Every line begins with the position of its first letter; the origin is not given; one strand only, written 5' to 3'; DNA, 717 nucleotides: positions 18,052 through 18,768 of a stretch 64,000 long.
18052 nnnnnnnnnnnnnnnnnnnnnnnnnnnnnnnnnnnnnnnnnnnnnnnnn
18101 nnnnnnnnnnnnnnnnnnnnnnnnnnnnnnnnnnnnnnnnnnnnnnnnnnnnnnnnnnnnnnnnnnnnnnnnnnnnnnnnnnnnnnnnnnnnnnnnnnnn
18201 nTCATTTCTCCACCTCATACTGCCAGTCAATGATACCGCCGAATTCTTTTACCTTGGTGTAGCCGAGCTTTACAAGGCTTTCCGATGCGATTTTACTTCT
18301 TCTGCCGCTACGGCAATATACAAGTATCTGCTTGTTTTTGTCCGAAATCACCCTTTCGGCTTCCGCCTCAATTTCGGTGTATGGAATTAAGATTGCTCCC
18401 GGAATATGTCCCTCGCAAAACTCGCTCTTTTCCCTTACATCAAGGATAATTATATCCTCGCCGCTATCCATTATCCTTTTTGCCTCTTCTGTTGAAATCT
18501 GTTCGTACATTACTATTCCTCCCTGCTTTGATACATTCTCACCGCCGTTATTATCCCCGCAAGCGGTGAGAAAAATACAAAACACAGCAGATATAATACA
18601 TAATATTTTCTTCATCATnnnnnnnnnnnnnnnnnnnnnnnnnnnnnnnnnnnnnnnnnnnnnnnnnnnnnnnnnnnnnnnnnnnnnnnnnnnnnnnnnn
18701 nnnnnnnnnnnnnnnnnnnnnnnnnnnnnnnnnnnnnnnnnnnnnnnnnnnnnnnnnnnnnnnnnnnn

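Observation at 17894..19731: Four-gene translationally coupled operon: stand-alone PAS protein - Sir2 deacylase - secreted rhodanese lipoprotein - Cys-containing hypothetical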

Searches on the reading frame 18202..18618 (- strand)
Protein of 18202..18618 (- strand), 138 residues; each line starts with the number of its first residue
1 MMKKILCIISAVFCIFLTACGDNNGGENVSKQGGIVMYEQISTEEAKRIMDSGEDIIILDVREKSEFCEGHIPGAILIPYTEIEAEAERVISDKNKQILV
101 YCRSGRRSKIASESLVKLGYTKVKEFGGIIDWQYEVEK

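Call 3: search_protein_families(library=pfam, proteins=[window:18202-18618:-], max_evalue=0.01)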
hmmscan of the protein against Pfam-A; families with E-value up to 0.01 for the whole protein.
window:18202-18618:- (138 aa): 1 family
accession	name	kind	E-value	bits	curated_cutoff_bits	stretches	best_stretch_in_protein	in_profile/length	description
PF00581.25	Rhodanese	-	5.4e-19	69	22.2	1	42-133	1-100/102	Rhodanese-like domain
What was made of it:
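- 18202..18618 (-): Single-domain rhodanese lipoprotein, 138 aa. Pfam Rhodanese at 69 bits (call 3).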

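Call 4: search_protein_families(library=ncbifam, proteins=[window:18202-18618:-], max_evalue=0.01)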
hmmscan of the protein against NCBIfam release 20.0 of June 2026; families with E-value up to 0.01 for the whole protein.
window:18202-18618:- (138 aa): 18 families
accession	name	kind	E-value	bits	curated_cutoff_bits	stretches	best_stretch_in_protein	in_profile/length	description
NF006444.0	PRK08762.1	equivalog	2.9e-20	72.3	449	1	37-134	13-109/387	molybdopterin-synthase adenylyltransferase MoeB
NF045521.1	rhoda_near_glyco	subfamily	1.1e-18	67.5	145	1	40-134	19-110/144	rhodanese homology domain-containing protein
NF005902.0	PRK07878.1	equivalog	4.2e-16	58.8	647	1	38-137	286-386/392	adenylyltransferase/sulfurtransferase MoeZ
NF007627.0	PRK10287.1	equivalog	8.5e-16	58.1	102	1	59-131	24-96/104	thiosulfate sulfurtransferase PspE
TIGR02981.1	phageshock_pspE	exception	1.3e-15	57.5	126.3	1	59-131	22-94/101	thiosulfate sulfurtransferase PspE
NF005646.0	PRK07411.1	equivalog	5.9e-14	52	633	1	38-137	281-384/390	molybdopterin-synthase adenylyltransferase MoeB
NF001133.1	PRK00142.1-1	equivalog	2.6e-09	37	170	1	40-137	107-208/229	oxygen-dependent tRNA uridine(34) hydroxylase TrhO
NF041203.1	rhodanese_LYCAU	equivalog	5.4e-09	35.8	115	1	38-133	20-117/126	rhodanese-related (seleno)protein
NF001195.0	PRK00162.1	equivalog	1.1e-08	35.4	102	1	38-133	4-97/108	thiosulfate sulfurtransferase GlpE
NF045694.1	seleno_TsoB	exception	2e-08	32.8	805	1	19-133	24-150/572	rhodanese/DsbD fusion-like selenoprotein TsoB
NF008750.0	PRK11784.1-2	equivalog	1e-07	31.4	241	1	50-80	11-40/346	tRNA 2-selenouridine(34) synthase MnmH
NF008752.0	PRK11784.1-4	equivalog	1.9e-07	30.2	266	1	51-82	14-45/357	tRNA 2-selenouridine(34) synthase MnmH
TIGR04568.1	arch_SelU_Nterm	equivalog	5.3e-07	29.7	200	1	37-80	87-128/215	selenouridine synthase SelU-like subunit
TIGR03167.1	tRNA_sel_U_synt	equivalog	1.7e-06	27.7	219.75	0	56-80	3-27/311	tRNA 2-selenouridine(34) synthase MnmH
TIGR04271.1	ThiI_C_thiazole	equivalog_domain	2.8e-06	27.3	70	1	43-124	14-97/101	thiazole biosynthesis protein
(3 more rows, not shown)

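Call 43: find_homologous_proteins(query=window:18202-18618:-)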
Query window:18202-18618:- (138 aa): 8000 proteins with E <= 0.001 among 8000 candidates; the best 120 are listed.
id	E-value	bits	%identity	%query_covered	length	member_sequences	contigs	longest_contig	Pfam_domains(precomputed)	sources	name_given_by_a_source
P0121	1.6e-84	298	100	100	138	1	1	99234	PF00581.26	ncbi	-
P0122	3.0e-59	216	76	99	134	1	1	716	PF00581.26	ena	-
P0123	1.8e-56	207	71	100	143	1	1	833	PF00581.26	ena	-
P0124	4.0e-55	203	74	99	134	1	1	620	PF00581.26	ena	-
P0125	5.3e-55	203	72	99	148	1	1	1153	PF00581.26,PF03977.19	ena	-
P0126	5.6e-55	203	75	87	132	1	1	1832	PF00581.26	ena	-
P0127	7.6e-55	202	71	99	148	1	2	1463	PF00581.26,PF03977.19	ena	-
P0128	8.0e-55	202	75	87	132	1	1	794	PF00581.26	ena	-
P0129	1.1e-54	202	71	99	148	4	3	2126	PF00581.26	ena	-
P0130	1.1e-54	202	71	99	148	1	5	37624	PF00581.26,PF03977.19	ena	-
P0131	1.5e-54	201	69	98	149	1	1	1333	PF00581.26,PF03977.19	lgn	-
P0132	1.6e-54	201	69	99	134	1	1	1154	PF00581.26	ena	-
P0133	1.9e-54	201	66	99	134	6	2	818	PF00581.26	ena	-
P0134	2.2e-54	201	67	100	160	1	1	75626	PF00581.26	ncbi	-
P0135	2.4e-54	200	70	99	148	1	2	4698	PF00581.26,PF03977.19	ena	-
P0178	1.5e-53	198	68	99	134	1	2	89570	PF00581.26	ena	-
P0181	1.8e-53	198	73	99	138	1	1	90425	PF00581.26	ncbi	-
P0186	2.2e-53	197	67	99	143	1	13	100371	PF00581.26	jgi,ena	-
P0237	7.9e-53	196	69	99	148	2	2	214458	PF00581.26,PF03977.19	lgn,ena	-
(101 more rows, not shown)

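Call 44: find_encoding_contigs(protein=P0181, flank=5000, max_places=2)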
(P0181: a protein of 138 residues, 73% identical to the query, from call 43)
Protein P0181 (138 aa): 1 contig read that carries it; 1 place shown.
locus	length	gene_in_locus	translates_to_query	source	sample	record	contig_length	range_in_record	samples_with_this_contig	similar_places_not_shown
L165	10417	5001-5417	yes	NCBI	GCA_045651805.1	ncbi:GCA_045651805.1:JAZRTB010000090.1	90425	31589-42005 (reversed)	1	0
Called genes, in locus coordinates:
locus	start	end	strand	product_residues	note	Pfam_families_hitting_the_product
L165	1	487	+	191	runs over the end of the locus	-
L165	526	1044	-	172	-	PF14512:TM1586_NiRdase (faint), PF00881:Nitroreductase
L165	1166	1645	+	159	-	PF13302:Acetyltransf_3 (weak), PF13673:Acetyltransf_10, PF00583:Acetyltransf_1, PF13508:Acetyltransf_7, PF08445:FR47 (weak)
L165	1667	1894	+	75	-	-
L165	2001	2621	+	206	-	PF07853:DUF1648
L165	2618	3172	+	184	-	PF01863:YgjP-like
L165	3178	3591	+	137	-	PF01327:Pep_deformylase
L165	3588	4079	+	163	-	-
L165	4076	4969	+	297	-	PF00795:CN_hydrolase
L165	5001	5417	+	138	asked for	PF00581:Rhodanese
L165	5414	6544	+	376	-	PF20118:DUF6508 (weak), PF22945:LEM-3_GIY-YIG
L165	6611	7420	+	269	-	PF00881:Nitroreductase (faint), PF14512:TM1586_NiRdase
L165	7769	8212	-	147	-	PF00383:dCMP_cyt_deam_1, PF14437:MafB19-deam, PF14439:Bd3614-deam (weak)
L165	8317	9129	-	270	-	PF12895:ANAPC3 (faint), PF00515:TPR_1 (faint), PF07719:TPR_2 (faint), PF13424:TPR_12 (faint), PF13428:TPR_14 (faint), PF13431:TPR_17 (faint), PF13432:TPR_16 (faint), PF13181:TPR_8 (weak), +6 more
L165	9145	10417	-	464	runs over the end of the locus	PF01336:tRNA_anti-codon, PF00152:tRNA-synt_2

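Call 45: find_encoding_contigs(protein=P0178, flank=5000, max_places=2)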
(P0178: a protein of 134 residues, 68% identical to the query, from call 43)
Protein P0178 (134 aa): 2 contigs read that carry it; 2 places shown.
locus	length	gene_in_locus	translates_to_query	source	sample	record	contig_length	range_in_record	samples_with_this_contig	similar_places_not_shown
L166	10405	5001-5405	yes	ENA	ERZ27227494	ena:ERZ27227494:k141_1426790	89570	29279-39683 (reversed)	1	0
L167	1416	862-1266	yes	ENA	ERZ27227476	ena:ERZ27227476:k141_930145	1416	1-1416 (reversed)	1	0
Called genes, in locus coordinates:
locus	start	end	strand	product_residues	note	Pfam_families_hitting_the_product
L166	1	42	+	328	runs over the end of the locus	PF28530:DUF8426, PF04471:Mrr_cat, PF22722:NA-iREase1 (weak)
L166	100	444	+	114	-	-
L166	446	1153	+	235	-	PF01872:RibD_C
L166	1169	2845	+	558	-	PF01266:DAO (faint), PF07992:Pyr_redox_2, PF13450:NAD_binding_8 (faint), PF13738:Pyr_redox_3 (faint), PF00070:Pyr_redox, PF02852:Pyr_redox_dim, PF00581:Rhodanese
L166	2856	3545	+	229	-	PF18978:DUF5714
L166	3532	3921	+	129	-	PF01451:LMWPc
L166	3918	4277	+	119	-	PF13596:PAS_10 (weak), PF13426:PAS_9 (weak)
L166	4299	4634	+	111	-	-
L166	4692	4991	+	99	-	PF01035:DNA_binding_1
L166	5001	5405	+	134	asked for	PF00581:Rhodanese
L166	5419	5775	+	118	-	PF00462:Glutaredoxin (weak), PF03960:ArsC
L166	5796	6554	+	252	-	-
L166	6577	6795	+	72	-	-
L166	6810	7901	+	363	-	-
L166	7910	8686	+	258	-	PF07505:DUF5131 (weak), PF04055:Radical_SAM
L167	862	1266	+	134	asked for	PF00581:Rhodanese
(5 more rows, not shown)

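Call 46: find_encoding_contigs(protein=P0186, flank=5000, max_places=4)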
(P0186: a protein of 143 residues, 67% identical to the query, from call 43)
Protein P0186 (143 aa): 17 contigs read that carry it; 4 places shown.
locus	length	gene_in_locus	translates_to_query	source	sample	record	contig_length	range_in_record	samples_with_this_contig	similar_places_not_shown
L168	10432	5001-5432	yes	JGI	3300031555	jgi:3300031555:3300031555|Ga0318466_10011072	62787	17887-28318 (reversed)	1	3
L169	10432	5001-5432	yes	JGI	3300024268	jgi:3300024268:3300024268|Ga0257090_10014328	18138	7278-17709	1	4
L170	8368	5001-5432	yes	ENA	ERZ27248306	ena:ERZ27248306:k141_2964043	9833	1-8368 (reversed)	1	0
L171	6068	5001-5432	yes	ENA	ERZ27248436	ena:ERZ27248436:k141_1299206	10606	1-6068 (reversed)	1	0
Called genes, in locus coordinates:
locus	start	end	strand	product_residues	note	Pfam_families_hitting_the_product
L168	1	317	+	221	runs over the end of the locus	PF14411:LHH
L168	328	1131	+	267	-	PF14567:SUKH_5, PF09346:SMI1_KNR4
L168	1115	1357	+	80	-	PF14411:LHH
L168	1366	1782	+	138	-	PF14567:SUKH_5, PF09346:SMI1_KNR4, PF14568:SUKH_6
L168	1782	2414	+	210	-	PF14567:SUKH_5 (faint), PF09346:SMI1_KNR4, PF14568:SUKH_6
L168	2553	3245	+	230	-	-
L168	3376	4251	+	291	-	PF23023:Anti-Pycsar_Apyc1, PF12706:Lactamase_B_2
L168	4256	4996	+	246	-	PF02146:SIR2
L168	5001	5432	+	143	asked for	PF00581:Rhodanese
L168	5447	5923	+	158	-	-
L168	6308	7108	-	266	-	PF02311:AraC_binding, PF00165:HTH_AraC (weak), PF12833:HTH_18, PF00165:HTH_AraC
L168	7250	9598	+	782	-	PF02837:Glyco_hydro_2_N, PF22666:Glyco_hydro_2_N2, PF00703:Glyco_hydro_2, PF02836:Glyco_hydro_2_C, PF16355:DUF4982, PF18565:Glyco_hydro2_C5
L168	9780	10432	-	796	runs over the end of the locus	PF22666:Glyco_hydro_2_N2, PF00703:Glyco_hydro_2, PF17786:Mannosidase_ig (weak), PF17753:Ig_mannosidase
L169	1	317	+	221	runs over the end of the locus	PF14411:LHH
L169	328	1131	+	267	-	PF14567:SUKH_5, PF09346:SMI1_KNR4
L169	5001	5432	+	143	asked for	PF00581:Rhodanese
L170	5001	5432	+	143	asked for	PF00581:Rhodanese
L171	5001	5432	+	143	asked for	PF00581:Rhodanese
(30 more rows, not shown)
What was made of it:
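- It also appears in a quite different flank, after an MBL-fold gene and LHH/SUKH cassettes (L168-171, call 46). One relative has toxin/immunity cassettes and an Apyc1-like MBL gene upstream (call 46).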

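Call 47: find_encoding_contigs(protein=P0237, flank=5000, max_places=2)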
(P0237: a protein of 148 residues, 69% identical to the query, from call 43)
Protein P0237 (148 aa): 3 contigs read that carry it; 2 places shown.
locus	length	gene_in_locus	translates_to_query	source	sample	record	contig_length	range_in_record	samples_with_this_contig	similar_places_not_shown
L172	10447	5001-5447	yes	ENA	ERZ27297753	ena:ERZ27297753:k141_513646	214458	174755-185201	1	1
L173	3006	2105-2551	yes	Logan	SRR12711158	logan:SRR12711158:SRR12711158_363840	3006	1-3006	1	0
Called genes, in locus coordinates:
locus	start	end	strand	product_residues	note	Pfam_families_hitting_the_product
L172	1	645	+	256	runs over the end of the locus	-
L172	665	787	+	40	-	-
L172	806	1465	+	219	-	PF01909:NTP_transf_2, PF18765:Polbeta (weak)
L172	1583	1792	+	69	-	PF04014:MazE_antitoxin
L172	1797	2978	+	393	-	PF00201:UDPGT, PF04101:Glyco_tran_28_C, PF06722:EryCIII-like_C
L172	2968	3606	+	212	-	PF13560:HTH_31, PF01381:HTH_3, PF12844:HTH_19, PF13443:HTH_26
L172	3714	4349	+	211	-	PF01569:PAP2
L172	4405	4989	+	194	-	PF12844:HTH_19, PF13560:HTH_31, PF01381:HTH_3, PF13384:HTH_23 (faint), PF12728:HTH_17 (faint)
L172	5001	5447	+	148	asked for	PF03977:OAD_beta (weak), PF00581:Rhodanese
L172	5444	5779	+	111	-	-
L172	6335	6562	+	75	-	PF13560:HTH_31, PF15731:MqsA_antitoxin (weak), PF01381:HTH_3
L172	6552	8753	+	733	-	PF00145:DNA_methylase, PF09445:Methyltransf_15 (faint), PF00145:DNA_methylase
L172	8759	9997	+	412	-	-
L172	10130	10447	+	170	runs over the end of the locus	-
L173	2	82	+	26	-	?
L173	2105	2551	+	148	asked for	PF03977:OAD_beta (weak), PF00581:Rhodanese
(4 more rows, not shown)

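Call 49: search_solved_structures(query=window:18202-18618:-, max_evalue=0.00001, show_alignments=2)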
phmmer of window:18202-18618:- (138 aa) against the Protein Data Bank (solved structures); distinct sequences matched with E-value up to 0.00001: 23.
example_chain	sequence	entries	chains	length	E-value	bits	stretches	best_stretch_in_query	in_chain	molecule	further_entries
6mxv_A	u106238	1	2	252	1.7e-28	102.2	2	40-133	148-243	Rhodanese-like family protein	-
1yt8_A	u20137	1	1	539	2.8e-21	78.8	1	41-121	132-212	thiosulfate sulfurtransferase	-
2k0z_A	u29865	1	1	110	5.5e-13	52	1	54-133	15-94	Uncharacterized protein hp1203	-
2jtq_A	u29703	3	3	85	1.3e-12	50.9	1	59-131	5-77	Phage shock protein E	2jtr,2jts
3tp9_A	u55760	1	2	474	6.1e-10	42.2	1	35-132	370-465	BETA-LACTAMASE and RHODANESE DOMAIN PROTEIN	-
3d1p_A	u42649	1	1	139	6.1e-09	38.9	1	24-132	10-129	Putative thiosulfate sulfurtransferase YOR285W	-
3r2u_A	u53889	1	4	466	2.9e-08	36.7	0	52-123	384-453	Metallo-beta-lactamase family protein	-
4ocg_A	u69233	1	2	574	1.1e-07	34.8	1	49-131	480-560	FAD-dependent pyridine nucleotide-disulphide oxidoreductase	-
3nta_A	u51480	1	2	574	1.1e-07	34.8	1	49-131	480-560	FAD-dependent pyridine nucleotide-disulphide oxidoreductase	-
3o3w_A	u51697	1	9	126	1.8e-07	34.2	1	49-135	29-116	BH2092 protein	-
3gk5_A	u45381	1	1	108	2.2e-07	33.9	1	55-134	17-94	Uncharacterized rhodanese-related protein TVG0868615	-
3nhv_A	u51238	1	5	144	2.4e-07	33.8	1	49-135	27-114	BH2092 protein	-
3icr_A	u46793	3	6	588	5.1e-07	32.7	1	41-128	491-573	Coenzyme A-Disulfide Reductase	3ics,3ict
6pfz_D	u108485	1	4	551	6.1e-07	32.5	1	37-132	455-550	NADH oxidase (NoxA-3)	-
6bev_A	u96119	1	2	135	1.3e-06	31.4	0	40-132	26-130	Thiosulfate sulfurtransferase/rhodanese-like domain-containing protein 1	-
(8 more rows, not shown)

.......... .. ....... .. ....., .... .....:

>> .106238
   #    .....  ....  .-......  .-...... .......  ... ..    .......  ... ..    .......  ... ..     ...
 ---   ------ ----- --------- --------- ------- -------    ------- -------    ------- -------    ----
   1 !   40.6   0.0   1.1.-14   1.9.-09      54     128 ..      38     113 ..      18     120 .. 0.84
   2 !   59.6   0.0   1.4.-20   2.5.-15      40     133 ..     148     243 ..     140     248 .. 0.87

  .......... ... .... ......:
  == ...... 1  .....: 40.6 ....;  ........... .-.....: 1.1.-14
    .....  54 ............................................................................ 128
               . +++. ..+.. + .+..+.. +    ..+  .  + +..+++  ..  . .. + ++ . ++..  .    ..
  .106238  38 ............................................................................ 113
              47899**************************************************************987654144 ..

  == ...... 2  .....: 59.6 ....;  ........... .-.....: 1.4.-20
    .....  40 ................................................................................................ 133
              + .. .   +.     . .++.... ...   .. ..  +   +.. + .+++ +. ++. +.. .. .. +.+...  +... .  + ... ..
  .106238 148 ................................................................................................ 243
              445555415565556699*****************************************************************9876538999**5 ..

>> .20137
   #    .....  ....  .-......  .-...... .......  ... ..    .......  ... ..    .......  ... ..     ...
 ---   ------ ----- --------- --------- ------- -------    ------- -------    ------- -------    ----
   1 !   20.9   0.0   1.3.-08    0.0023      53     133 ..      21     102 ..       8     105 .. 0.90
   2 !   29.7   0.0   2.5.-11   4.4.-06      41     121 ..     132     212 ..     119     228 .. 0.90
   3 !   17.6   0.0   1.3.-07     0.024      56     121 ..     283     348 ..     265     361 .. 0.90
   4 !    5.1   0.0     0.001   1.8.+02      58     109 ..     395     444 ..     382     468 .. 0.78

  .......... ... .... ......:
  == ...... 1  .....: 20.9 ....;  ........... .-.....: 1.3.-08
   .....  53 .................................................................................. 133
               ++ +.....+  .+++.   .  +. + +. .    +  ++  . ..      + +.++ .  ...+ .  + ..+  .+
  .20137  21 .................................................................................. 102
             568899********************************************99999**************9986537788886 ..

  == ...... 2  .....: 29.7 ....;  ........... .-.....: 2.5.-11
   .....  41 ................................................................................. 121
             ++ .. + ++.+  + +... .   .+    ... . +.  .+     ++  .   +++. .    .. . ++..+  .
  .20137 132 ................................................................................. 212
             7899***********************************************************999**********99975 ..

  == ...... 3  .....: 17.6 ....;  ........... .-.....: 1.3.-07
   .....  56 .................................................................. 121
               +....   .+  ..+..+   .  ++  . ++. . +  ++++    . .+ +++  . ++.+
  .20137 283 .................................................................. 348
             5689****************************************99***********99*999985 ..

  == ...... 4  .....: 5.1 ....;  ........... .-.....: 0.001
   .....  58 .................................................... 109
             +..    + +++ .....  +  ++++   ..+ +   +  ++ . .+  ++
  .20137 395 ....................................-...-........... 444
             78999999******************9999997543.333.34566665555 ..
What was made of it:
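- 18202..18618 (-): PDB matches are 6mxv and PspE 2jtq, E=1.3e-12 (call 49).
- Closest known: PspE-type single-domain extracytoplasmic rhodanese. Same: The sequence match to 2jtq has E=1.3e-12 (call 49).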

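Call 54: search_protein_families(library=padloc, proteins=[window:18202-18618:-], max_evalue=0.001)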
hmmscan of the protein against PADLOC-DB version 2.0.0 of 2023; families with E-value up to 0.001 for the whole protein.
window:18202-18618:- (138 aa): 0 families
